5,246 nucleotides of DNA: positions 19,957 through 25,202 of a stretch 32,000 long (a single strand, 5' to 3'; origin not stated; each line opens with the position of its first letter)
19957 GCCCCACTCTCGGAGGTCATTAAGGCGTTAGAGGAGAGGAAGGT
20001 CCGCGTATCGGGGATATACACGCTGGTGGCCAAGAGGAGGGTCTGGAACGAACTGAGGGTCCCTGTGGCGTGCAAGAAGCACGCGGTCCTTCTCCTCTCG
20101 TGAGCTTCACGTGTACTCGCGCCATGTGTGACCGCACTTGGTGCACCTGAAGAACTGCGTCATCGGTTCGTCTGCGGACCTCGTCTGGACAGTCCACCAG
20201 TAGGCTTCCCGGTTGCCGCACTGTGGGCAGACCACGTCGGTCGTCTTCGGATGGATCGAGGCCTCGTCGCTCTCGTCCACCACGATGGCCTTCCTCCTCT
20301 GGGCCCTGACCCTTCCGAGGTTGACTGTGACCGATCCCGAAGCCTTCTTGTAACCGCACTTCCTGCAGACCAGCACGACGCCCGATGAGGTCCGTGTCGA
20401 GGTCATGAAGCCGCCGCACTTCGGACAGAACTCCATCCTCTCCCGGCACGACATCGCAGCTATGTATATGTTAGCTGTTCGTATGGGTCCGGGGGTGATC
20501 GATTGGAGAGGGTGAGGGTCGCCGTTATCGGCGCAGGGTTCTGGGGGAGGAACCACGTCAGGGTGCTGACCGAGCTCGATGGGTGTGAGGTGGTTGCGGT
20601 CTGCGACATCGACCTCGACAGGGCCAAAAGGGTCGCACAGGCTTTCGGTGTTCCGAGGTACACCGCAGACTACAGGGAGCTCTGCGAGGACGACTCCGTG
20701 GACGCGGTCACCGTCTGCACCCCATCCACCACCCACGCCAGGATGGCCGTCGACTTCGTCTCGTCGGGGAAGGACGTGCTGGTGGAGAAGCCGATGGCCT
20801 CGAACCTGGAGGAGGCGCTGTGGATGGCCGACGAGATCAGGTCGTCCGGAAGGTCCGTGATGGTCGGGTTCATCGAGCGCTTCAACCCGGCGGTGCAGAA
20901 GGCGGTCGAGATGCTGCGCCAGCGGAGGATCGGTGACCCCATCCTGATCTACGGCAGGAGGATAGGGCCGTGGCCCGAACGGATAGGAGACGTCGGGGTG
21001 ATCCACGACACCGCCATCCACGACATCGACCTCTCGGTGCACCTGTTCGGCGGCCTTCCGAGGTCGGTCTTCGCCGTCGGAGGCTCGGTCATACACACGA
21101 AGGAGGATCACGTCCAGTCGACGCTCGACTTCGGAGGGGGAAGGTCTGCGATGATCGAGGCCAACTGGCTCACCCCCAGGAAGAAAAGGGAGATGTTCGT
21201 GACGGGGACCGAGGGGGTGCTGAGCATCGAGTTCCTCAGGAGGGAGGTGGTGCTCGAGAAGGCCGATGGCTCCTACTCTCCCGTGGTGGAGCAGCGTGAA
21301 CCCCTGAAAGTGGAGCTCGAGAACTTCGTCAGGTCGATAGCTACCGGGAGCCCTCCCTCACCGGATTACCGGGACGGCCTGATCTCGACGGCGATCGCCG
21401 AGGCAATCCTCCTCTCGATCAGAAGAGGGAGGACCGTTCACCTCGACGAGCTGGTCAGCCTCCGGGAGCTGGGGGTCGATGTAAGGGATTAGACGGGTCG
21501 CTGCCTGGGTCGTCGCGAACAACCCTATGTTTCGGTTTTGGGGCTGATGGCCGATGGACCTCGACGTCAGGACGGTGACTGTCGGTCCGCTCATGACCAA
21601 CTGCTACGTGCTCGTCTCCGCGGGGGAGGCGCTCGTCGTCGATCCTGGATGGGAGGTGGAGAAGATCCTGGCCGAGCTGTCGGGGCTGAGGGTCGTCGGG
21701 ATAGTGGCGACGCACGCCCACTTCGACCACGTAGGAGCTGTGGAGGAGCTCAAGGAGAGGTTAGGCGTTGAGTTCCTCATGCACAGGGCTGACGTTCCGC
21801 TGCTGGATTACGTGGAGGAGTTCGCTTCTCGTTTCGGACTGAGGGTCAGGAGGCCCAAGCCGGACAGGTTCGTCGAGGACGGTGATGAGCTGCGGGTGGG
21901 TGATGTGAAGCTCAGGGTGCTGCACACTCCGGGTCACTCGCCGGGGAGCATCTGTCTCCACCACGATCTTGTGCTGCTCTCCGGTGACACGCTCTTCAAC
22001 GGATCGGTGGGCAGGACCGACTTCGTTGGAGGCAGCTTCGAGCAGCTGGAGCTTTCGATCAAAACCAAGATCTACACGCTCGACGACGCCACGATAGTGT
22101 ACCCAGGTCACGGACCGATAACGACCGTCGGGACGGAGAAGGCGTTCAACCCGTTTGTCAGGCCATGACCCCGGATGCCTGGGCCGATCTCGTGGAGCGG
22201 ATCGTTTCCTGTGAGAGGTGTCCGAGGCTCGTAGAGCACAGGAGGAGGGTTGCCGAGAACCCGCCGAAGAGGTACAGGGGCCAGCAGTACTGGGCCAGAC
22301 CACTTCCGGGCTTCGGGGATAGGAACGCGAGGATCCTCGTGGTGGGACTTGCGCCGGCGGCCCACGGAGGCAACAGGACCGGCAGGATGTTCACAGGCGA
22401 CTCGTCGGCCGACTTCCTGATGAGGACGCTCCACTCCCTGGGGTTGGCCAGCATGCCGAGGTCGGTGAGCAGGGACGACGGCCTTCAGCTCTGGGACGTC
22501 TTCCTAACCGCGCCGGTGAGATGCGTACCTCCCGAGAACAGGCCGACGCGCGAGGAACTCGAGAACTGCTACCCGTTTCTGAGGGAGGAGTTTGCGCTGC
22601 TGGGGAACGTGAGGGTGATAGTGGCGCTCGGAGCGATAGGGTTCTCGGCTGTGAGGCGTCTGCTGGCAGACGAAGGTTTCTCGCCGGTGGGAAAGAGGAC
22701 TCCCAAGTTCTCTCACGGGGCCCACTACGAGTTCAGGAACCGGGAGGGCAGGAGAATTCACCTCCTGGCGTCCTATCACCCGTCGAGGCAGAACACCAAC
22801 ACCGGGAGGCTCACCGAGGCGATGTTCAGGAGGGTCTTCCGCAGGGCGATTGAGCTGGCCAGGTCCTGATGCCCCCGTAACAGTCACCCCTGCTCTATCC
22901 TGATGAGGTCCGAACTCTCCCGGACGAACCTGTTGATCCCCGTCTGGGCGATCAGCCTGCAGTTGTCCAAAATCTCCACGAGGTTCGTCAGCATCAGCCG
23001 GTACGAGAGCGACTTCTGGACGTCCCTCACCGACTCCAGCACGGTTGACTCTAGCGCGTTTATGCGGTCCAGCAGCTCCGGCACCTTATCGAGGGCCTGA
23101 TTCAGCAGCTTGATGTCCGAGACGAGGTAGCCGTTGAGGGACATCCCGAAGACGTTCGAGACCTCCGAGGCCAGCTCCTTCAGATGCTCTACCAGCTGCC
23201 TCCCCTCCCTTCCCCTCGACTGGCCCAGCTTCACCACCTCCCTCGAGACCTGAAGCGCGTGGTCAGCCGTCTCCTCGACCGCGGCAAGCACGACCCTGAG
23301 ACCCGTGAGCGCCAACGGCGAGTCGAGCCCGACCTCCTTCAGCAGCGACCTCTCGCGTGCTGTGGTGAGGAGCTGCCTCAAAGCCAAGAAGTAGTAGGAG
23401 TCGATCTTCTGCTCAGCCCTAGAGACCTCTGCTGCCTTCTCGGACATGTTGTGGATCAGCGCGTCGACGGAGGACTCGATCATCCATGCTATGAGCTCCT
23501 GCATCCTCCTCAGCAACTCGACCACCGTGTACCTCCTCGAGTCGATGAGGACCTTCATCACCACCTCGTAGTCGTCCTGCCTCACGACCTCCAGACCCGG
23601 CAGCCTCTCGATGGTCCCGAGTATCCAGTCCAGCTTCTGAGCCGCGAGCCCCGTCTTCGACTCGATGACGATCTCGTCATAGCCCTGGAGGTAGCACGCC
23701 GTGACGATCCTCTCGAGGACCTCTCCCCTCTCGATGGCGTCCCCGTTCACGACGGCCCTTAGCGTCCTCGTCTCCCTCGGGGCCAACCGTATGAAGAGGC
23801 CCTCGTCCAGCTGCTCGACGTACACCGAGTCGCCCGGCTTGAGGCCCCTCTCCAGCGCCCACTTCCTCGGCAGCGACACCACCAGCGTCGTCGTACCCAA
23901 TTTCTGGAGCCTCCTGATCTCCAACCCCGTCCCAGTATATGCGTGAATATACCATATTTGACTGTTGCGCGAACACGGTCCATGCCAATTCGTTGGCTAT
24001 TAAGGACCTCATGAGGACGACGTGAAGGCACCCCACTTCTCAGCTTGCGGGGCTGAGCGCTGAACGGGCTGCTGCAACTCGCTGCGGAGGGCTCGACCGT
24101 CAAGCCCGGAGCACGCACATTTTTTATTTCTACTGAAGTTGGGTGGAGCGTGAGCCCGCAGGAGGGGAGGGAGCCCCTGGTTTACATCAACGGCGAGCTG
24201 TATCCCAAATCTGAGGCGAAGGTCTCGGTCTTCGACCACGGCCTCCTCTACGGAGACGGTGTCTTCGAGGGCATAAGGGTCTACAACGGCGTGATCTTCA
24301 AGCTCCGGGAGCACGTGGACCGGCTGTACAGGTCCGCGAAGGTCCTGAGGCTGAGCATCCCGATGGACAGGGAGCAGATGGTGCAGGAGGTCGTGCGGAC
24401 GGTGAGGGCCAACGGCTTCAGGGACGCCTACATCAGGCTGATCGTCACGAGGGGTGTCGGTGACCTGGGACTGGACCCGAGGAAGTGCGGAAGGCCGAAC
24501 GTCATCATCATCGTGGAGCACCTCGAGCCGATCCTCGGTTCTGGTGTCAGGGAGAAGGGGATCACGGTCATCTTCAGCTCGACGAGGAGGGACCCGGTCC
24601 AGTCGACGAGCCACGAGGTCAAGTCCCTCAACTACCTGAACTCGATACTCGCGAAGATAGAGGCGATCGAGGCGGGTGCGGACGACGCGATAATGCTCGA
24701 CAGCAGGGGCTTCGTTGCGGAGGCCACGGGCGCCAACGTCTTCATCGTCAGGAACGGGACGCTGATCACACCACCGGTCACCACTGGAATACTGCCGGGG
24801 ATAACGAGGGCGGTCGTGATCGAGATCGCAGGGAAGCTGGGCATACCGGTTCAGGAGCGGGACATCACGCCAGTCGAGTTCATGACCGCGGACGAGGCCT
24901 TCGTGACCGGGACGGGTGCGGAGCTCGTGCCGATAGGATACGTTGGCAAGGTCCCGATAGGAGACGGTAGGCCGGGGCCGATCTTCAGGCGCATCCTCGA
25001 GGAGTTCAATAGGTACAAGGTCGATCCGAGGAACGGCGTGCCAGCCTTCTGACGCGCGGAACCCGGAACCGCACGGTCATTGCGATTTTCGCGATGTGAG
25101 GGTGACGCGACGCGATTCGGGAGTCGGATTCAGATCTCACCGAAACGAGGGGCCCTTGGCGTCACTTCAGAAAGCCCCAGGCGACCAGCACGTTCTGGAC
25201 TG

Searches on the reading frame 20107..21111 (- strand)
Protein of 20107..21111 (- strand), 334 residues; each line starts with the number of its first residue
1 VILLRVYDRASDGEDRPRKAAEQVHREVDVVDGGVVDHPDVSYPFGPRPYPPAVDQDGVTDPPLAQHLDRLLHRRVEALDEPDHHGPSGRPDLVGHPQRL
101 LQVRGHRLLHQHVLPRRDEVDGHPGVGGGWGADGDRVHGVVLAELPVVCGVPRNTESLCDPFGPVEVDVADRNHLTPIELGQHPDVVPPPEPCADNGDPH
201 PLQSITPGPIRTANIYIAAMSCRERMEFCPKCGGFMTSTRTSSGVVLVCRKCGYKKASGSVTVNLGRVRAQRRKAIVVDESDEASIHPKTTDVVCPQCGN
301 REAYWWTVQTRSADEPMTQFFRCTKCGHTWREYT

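Call 74: search_protein_families(library=pfam, proteins=[window:20107-21111:-], max_evalue=0.001)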
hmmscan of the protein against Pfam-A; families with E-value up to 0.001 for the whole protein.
window:20107-21111:- (334 aa): 5 families
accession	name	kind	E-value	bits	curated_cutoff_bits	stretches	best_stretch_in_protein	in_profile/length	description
PF01096.23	Zn_ribbon_TFIIS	-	7.9e-21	74.1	21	1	294-331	2-39/39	Transcription factor S-II (TFIIS)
PF02150.21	Zn_ribbon_RPB9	-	4.5e-08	33.3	25.2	1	226-256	1-31/36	RNA polymerases M/15 Kd subunit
PF24042.1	DUF7351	-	2.9e-06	27.6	31.2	1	229-331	4-105/177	Domain of unknown function (DUF7351)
PF08271.17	Zn_Ribbon_TF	-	2e-05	24.5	29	0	294-329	2-28/43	TFIIB zinc-binding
PF12760.12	Zn_ribbon_IS1595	-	6.1e-05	23.3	25.4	0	290-329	18-46/46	Transposase zinc-ribbon domain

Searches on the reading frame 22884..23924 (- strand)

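Call 74: search_protein_families(library=pfam, proteins=[window:22884-23924:-], max_evalue=0.001)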
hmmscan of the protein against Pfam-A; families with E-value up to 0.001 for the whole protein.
window:22884-23924:- (346 aa): 2 families
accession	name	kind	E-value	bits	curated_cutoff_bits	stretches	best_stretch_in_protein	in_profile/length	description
PF01895.24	PhoU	-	7.1e-11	42.8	23.5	1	138-229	1-88/89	PhoU domain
PF04014.23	MazE_antitoxin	-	8e-06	26.2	24.7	1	9-51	3-44/48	Antidote-toxin recognition MazE, bacterial antitoxin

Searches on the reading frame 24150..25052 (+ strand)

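Call 74: search_protein_families(library=pfam, proteins=[window:24150-25052:+], max_evalue=0.001)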
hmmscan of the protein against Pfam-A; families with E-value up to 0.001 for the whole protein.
window:24150-25052:+ (300 aa): 1 family
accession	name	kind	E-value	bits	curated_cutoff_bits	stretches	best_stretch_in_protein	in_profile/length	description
PF01063.24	Aminotran_4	-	1e-67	228.7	28.5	1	37-262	1-220/223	Amino-transferase class IV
